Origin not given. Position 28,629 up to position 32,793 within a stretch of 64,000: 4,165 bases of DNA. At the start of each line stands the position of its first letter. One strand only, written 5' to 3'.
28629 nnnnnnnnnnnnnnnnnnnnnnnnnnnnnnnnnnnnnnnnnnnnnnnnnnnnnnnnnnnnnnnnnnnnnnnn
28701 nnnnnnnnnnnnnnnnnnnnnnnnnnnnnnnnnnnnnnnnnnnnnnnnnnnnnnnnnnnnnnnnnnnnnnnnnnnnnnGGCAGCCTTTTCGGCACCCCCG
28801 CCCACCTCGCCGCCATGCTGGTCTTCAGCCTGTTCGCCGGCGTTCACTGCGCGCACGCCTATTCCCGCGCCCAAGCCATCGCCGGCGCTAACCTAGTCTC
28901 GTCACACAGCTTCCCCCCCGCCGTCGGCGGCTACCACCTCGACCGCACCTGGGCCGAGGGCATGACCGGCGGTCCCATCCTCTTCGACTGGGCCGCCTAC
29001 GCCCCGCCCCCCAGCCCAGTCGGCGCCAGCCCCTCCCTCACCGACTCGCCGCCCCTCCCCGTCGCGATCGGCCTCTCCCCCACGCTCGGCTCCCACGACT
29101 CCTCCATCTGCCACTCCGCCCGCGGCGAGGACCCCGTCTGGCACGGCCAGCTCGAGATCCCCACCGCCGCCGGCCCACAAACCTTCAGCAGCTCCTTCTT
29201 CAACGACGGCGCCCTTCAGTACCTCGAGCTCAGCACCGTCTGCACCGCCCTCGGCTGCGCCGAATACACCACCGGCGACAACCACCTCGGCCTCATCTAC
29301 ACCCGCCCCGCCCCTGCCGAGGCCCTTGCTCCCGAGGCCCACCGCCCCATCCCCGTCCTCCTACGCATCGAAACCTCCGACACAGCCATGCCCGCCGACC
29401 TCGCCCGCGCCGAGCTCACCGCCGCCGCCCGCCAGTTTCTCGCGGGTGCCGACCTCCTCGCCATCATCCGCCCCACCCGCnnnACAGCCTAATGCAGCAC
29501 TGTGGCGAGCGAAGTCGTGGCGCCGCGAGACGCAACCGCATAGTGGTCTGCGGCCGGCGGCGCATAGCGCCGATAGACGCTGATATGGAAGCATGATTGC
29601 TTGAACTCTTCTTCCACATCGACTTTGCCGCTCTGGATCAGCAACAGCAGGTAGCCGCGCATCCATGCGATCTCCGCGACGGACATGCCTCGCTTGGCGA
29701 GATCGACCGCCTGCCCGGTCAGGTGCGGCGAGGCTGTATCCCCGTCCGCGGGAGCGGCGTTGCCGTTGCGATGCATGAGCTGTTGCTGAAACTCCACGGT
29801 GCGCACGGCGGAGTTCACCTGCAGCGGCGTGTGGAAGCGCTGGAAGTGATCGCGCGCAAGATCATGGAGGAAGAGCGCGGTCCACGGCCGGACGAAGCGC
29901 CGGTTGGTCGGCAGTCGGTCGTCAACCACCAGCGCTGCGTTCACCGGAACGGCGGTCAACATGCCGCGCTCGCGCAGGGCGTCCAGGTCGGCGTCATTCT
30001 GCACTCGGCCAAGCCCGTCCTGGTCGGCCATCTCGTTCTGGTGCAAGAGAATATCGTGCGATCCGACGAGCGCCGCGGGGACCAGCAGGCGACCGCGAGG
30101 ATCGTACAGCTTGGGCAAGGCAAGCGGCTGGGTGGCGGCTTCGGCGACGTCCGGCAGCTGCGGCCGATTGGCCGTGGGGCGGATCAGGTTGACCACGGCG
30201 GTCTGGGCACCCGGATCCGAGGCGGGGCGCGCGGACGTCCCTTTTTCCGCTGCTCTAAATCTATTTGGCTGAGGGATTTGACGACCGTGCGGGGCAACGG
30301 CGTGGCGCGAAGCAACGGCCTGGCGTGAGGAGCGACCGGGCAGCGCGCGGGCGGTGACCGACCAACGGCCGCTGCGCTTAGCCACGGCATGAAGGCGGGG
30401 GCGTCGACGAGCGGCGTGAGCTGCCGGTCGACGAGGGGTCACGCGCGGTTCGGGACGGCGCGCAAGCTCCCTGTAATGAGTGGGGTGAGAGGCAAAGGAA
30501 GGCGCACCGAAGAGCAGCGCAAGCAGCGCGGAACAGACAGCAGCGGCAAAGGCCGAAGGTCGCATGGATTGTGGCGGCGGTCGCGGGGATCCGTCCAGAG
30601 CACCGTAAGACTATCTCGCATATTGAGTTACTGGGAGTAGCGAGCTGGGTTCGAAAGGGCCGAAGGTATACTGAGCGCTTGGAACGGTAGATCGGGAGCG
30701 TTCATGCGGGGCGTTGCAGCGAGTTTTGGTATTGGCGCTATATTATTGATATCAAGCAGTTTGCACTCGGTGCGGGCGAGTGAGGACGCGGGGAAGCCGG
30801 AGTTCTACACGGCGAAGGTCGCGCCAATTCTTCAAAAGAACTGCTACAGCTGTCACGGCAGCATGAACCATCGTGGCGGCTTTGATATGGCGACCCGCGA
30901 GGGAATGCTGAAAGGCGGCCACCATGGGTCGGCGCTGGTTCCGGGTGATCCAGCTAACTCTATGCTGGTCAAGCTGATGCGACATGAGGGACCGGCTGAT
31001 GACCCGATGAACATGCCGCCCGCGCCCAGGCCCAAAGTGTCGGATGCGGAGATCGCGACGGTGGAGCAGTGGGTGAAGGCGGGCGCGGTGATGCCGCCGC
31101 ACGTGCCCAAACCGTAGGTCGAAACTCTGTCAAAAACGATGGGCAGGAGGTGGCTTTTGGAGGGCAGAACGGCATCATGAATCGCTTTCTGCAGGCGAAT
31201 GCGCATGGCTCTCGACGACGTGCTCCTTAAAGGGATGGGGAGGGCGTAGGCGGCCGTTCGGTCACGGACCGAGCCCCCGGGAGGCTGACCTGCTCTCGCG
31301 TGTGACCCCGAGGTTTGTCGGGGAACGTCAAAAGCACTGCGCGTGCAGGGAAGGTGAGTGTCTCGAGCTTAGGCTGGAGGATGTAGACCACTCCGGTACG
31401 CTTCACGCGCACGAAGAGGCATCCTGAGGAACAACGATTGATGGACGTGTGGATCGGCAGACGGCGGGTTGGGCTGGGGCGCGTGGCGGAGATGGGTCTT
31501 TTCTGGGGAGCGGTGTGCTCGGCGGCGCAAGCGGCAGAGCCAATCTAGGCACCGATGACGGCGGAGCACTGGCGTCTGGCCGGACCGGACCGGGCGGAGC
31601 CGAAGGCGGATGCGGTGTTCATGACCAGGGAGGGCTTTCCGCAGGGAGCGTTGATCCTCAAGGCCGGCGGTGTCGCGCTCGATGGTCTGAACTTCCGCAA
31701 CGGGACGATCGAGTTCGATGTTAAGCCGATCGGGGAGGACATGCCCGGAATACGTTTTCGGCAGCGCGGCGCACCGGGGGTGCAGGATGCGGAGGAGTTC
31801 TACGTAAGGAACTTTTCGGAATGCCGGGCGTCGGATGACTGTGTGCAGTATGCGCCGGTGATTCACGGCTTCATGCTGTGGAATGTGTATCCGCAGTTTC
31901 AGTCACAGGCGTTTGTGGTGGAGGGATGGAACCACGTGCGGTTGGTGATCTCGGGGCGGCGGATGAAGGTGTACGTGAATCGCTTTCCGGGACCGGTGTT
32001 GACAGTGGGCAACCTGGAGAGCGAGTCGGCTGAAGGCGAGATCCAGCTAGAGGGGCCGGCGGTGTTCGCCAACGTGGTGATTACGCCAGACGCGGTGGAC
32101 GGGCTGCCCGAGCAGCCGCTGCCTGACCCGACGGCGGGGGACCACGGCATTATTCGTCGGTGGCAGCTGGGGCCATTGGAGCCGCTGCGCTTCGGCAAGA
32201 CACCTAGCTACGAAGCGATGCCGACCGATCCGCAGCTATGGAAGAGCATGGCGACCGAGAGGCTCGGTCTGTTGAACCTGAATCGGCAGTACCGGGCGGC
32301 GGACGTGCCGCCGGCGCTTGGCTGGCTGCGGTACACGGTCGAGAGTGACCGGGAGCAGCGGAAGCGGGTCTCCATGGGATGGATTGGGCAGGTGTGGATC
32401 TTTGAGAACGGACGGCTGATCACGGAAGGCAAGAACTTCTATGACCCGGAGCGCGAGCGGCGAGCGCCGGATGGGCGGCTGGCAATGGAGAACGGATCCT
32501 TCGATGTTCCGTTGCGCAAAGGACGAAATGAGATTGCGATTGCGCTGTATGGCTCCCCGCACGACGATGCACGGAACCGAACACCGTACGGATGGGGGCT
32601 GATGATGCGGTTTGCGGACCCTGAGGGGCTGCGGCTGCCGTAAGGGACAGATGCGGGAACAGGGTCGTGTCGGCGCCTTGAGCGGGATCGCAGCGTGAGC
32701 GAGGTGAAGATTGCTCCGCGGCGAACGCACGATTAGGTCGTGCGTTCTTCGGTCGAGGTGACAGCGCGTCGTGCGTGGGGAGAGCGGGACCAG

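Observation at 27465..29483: Exosortase paired with a 54-aa substrate that is essentially only a signal peptide plus a PExPT/PEP-CTERM-like sorting signal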

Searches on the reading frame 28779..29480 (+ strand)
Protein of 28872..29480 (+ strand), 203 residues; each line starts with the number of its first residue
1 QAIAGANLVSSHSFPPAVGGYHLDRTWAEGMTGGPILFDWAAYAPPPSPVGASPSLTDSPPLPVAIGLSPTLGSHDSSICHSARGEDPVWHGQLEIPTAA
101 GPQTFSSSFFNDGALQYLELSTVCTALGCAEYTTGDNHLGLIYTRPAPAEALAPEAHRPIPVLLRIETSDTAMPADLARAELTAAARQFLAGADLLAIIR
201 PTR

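Call 30: find_homologous_proteins(query=window:28872-29480:+, max_evalue=0.001)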
Query window:28872-29480:+ (203 aa): 6 proteins with E <= 0.001 among 1157 candidates.
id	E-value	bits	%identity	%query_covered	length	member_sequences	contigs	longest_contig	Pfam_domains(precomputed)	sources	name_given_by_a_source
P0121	3.8e-81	289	67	99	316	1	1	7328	-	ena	-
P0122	1.6e-65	238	57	97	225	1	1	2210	-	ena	-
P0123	4.2e-64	234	57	90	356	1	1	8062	-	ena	-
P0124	2.7e-51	192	49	94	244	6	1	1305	-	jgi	jgi:exosortase J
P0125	7.0e-41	158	43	95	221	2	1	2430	-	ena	-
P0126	2.1e-39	153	55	65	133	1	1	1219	-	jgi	jgi:exosortase J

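Call 42: search_protein_families(library=pfam, proteins=[window:28872-29480:+], max_evalue=10)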
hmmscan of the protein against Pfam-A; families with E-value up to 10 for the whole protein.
window:28872-29480:+ (203 aa): 0 families

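Call 43: search_protein_families(library=ncbifam, proteins=[window:28872-29480:+], max_evalue=10)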
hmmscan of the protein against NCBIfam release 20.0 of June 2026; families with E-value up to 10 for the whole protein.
window:28872-29480:+ (203 aa): 1 family
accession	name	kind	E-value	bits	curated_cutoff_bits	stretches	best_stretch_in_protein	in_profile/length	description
TIGR04199.1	exosort_xrtJ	exception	3.7e-52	177.9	200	1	12-201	338-521/522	exosortase J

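Call 61: predict_structure(alignment_id=A4)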
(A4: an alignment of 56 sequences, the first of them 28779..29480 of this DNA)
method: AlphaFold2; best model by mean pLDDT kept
length: 234 residues; sequences in the alignment: 56
mean_pLDDT: 84.5   pTM: 0.78
mean pLDDT of the five models: 84.5, 84.0, 83.9, 83.9, 82.0
residues with pLDDT >= 90: 131; 70-90: 55; 50-70: 33; < 50: 15
segments of 3 or more residues with pLDDT < 50: 108-110, 164-166, 168-173
pLDDT, mean of each block of 10 residues (from residue 1): 68 96 92 70 85 95 83 96 87 95 62 71 94 94 96 91 53 54 74 95 97 97 96 86
secondary structure, 60 per line:
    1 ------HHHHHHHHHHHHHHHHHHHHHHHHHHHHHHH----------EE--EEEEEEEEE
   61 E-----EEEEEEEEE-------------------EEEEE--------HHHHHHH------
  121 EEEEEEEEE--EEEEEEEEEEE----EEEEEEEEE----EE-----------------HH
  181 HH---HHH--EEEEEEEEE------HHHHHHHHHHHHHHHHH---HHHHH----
elements in order: H7-37 E52-61 E67-75 E95-99 H108-114 E121-129 E132-142 E147-155 H179-182 E191-199 H206-222 H226-230

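Call 63: fold_search(model_id=the predicted structure, library=pdb)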
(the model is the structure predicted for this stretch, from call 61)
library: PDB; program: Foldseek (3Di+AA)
matches with E <= 10: 431; with E <= 0.001: 0
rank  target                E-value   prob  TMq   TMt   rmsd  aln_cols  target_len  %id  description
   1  3lyd_A                1.8e-02  0.92  0.32  0.44   6.5       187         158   10  Crystal structure of Putative uncharacterized protein from Jonesia denitrificans (released 2010-03-09)
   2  6xrr_A                3.6e-02  0.91  0.31  0.44   5.0       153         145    8  Structure of SciW bound to the Rhs1 Transmembrane Domain from Salmonella typhimurium (released 2020-12-30)
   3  6xrr_D                3.8e-02  0.92  0.29  0.43   5.2       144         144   10  Structure of SciW bound to the Rhs1 Transmembrane Domain from Salmonella typhimurium (released 2020-12-30)
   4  6xrr_B                4.3e-02  0.77  0.26  0.37   6.0       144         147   12  Structure of SciW bound to the Rhs1 Transmembrane Domain from Salmonella typhimurium (released 2020-12-30)
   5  6xrb_B                4.5e-02  0.63  0.28  0.40  12.7       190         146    9  Crystal structure of SciW from Salmonella typhimurium (released 2020-12-30)
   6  6xrr_H                5.3e-02  0.63  0.24  0.35   6.4       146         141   10  Structure of SciW bound to the Rhs1 Transmembrane Domain from Salmonella typhimurium (released 2020-12-30)
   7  1v2b_A                5.3e-02  0.54  0.24  0.34   8.2       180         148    8  Crystal Structure of PsbP Protein in the Oxygen-Evolving Complex of Photosystem II from Higher Plants (released 2004-05-18)
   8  5u0p_R                6.0e-02  0.08  0.12  0.12  14.8       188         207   12  Cryo-EM structure of the transcriptional Mediator (released 2017-03-08)
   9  6xrr_I                7.5e-02  0.72  0.26  0.37   5.6       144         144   10  Structure of SciW bound to the Rhs1 Transmembrane Domain from Salmonella typhimurium (released 2020-12-30)
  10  9mvg_D                8.9e-02  0.66  0.26  0.40   5.7       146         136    8  Structure of SciW variant L66A bound to the Rhs1 transmembrane domain (released 2026-01-28)
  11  9mvg_B                1.0e-01  0.63  0.27  0.39   5.1       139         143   11  Structure of SciW variant L66A bound to the Rhs1 transmembrane domain (released 2026-01-28)
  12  9mvg_A                1.1e-01  0.69  0.28  0.41   5.4       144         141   10  Structure of SciW variant L66A bound to the Rhs1 transmembrane domain (released 2026-01-28)
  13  1v2b_B                1.3e-01  0.57  0.27  0.37   6.8       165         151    5  Crystal Structure of PsbP Protein in the Oxygen-Evolving Complex of Photosystem II from Higher Plants (released 2004-05-18)
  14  4pws                  1.4e-01  0.35  0.25  0.31   8.5       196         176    8  Crystal structure of secreted proline rich antigen MTC28 (Rv0040c) at 2.15 A with bound chloride from Mycobacterium tube (released 2015-03-25)
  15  7k3m                  1.6e-01  0.63  0.18  0.17   6.3        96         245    9  Crystal Structure of the Beta Lactamase Class D from Chitinophaga pinensis by Serial Crystallography (released 2020-09-23)
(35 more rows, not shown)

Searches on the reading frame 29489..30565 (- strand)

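Call 21: search_protein_families(library=pfam, proteins=[window:29489-30565:-], max_evalue=0.01)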
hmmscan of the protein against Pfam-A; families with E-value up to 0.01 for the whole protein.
window:29489-30565:- (358 aa): 1 family
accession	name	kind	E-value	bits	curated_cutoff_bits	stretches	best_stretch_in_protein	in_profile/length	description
PF18979.5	DUF5715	-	7.5e-25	88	26.8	1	174-331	4-171/171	Family of unknown function (DUF5715)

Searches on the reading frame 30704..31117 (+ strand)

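Call 21: search_protein_families(library=pfam, proteins=[window:30704-31117:+], max_evalue=0.01)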
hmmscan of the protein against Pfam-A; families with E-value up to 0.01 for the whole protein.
window:30704-31117:+ (137 aa): 3 families
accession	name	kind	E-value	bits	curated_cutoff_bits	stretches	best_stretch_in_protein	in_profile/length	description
PF07635.16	PSCyt1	-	3e-14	53.8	22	1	47-107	1-58/59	Planctomycete cytochrome C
PF00034.26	Cytochrom_C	-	0.00046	21.9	21.3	1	42-125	7-87/90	Cytochrome c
PF13442.11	Cytochrome_CBB3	-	0.0041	17.9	27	0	40-124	7-68/68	Cytochrome C oxidase, cbb3-type, subunit III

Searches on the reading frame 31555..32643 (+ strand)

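Call 50: search_protein_families(library=pfam, proteins=[window:31555-32643:+], max_evalue=0.001)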
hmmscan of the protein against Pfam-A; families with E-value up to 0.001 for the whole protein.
window:31555-32643:+ (362 aa): 1 family
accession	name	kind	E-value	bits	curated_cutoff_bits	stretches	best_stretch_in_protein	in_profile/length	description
PF06439.18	3keto-disac_hyd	-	4.3e-05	24.1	26.8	1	36-166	41-173/187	3-keto-disaccharide hydrolase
